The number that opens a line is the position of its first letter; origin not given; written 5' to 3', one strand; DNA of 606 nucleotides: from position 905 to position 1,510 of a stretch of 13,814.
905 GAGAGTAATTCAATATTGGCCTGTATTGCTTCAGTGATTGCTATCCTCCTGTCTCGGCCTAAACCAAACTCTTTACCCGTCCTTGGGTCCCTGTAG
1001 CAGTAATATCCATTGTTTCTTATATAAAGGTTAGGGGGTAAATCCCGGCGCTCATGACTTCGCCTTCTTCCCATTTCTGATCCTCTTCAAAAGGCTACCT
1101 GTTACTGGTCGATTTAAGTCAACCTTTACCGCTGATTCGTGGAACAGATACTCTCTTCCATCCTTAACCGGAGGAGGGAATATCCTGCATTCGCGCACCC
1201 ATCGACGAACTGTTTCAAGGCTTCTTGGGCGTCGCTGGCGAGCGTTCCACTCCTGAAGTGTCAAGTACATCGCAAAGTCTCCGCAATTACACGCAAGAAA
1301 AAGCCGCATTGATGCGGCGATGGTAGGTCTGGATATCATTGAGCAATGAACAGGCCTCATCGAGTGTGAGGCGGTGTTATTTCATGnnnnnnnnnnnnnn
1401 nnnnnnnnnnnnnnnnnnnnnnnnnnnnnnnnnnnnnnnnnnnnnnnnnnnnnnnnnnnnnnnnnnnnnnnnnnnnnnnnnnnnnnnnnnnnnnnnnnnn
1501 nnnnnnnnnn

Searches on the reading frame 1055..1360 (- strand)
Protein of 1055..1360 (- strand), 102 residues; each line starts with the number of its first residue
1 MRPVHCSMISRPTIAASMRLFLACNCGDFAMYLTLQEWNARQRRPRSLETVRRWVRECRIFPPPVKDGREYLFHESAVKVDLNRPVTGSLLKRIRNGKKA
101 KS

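Call 83: search_protein_families(library=pfam, proteins=[window:1055-1360:-], max_evalue=0.001)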
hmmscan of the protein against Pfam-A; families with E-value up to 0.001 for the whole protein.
window:1055-1360:- (102 aa): 1 family
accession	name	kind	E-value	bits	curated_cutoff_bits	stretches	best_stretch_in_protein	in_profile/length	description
PF07825.17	Exc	-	1.2e-40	137.8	23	1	31-102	1-77/77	Excisionase-like protein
